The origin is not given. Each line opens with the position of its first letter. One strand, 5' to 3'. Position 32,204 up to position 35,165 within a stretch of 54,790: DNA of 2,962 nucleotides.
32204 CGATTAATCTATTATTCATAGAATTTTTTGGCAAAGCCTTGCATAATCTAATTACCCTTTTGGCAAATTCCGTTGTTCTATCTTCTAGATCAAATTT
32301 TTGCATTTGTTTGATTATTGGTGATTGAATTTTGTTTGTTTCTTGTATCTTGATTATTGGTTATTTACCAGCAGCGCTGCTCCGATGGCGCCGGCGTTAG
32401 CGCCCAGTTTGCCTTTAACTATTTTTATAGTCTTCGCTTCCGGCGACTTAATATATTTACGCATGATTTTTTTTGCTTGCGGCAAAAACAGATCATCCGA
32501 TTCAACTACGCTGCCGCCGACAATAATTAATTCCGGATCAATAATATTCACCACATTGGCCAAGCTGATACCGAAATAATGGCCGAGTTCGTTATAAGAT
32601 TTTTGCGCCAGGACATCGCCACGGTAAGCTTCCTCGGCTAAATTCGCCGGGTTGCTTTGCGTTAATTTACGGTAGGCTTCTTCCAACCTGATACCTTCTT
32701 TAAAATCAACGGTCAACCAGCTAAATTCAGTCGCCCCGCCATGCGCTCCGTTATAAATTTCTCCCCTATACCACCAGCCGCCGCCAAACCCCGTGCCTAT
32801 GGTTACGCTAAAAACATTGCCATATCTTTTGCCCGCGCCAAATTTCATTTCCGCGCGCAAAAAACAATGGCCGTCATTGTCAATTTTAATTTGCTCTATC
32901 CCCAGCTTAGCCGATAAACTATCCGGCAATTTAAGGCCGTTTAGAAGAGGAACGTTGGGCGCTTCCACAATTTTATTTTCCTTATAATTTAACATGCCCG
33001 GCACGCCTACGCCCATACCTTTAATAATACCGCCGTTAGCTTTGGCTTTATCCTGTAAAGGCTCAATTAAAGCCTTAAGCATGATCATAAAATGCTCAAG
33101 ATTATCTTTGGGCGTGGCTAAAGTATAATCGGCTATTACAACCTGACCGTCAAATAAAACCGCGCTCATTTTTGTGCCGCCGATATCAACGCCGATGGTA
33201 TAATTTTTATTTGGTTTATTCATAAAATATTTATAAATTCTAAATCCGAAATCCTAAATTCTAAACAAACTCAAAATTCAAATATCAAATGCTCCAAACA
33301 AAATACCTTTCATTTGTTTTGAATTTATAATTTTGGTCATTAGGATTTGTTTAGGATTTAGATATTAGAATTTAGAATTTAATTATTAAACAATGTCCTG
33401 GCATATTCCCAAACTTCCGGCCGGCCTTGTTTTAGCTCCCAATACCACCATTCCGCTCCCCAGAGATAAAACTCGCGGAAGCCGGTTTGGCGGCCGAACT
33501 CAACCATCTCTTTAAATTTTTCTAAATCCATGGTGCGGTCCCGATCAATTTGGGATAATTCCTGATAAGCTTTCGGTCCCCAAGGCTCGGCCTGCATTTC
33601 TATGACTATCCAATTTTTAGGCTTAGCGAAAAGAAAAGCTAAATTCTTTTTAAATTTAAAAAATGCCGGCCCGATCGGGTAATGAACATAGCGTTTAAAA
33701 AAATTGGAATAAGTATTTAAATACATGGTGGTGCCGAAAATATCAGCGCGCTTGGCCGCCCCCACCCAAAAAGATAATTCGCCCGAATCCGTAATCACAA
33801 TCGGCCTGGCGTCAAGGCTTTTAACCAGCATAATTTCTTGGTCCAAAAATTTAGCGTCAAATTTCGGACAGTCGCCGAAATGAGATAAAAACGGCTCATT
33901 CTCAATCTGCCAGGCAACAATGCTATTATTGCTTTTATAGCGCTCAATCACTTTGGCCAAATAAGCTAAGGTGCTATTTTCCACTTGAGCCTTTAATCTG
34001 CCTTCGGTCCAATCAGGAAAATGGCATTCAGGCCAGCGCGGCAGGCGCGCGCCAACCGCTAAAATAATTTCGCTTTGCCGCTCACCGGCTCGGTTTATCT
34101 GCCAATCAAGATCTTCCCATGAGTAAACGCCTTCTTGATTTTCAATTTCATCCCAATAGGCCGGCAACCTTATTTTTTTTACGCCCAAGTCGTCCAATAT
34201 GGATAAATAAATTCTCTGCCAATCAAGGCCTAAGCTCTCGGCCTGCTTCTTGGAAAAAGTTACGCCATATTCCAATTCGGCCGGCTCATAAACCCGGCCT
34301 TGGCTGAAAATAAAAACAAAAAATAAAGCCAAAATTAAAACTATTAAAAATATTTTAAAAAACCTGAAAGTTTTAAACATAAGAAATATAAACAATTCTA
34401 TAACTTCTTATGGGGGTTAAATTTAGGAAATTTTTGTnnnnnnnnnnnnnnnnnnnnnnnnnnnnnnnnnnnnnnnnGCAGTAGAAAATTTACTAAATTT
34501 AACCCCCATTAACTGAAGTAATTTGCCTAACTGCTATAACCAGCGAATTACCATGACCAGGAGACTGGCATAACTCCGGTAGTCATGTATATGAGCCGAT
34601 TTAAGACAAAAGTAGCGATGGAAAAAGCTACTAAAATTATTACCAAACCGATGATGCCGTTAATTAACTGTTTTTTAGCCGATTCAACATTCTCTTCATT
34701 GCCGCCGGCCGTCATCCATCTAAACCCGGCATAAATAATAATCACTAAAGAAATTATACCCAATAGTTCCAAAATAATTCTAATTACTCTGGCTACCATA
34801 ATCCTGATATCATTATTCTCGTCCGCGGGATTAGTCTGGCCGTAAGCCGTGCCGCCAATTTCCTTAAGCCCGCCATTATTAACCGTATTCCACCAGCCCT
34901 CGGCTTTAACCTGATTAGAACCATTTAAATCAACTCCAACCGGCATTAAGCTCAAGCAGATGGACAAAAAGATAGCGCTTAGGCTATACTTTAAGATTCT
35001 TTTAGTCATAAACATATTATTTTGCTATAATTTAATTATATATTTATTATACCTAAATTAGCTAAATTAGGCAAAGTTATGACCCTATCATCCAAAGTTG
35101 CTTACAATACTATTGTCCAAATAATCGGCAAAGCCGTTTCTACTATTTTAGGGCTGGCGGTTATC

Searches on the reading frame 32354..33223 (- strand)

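Call 12: search_protein_families(library=pfam, proteins=[window:32354-33223:-], max_evalue=0.001)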
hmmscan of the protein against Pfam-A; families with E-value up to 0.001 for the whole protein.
window:32354-33223:- (289 aa): 2 families
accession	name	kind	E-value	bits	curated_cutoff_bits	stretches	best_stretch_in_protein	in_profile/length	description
PF00480.26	ROK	-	6.1e-47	161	22.9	1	9-288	1-293/294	ROK family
PF01869.26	BcrAD_BadFG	-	3.4e-06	27.2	31.5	0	10-82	1-77/271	BadF/BadG/BcrA/BcrD ATPase family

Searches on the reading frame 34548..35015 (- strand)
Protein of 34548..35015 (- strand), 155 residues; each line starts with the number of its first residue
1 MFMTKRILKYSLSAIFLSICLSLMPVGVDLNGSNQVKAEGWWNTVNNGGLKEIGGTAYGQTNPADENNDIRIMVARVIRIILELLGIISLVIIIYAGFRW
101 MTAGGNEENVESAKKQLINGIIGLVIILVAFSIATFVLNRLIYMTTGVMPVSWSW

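Call 5: search_protein_families(library=pfam, proteins=[window:34548-35015:-], max_evalue=1)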
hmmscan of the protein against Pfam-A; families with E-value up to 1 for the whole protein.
window:34548-35015:- (155 aa): 5 families
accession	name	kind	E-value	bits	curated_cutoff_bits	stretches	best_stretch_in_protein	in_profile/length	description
PF18895.5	T4SS_pilin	-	1.7e-10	41.3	26.6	1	80-137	15-71/71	Type IV secretion system pilin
PF04956.18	TrbC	-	0.00088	19.9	27.9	1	73-136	40-97/98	TrbC/VIRB2 pilin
PF04290.18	DctQ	-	0.034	14.5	28.3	1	74-143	61-128/132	Tripartite ATP-independent periplasmic transporters, DctQ component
PF16936.10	Holin_9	-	0.11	13.2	25.3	1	77-103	28-54/78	Putative holin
PF20563.3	DUF6773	-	0.33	11.2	27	1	76-140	43-111/163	Family of unknown function (DUF6773)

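Call 26: search_protein_families(library=ncbifam, proteins=[window:34548-35015:-], max_evalue=0.01)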
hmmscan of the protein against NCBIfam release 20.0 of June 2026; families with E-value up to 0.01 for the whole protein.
window:34548-35015:- (155 aa): 1 family
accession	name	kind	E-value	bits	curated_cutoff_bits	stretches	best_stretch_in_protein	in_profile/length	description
NF045849.1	ICE_MMCAP2_0565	equivalog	8.5e-11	41.4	40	1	76-139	15-78/80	Mbov_0395 family pilin-like conjugal transfer protein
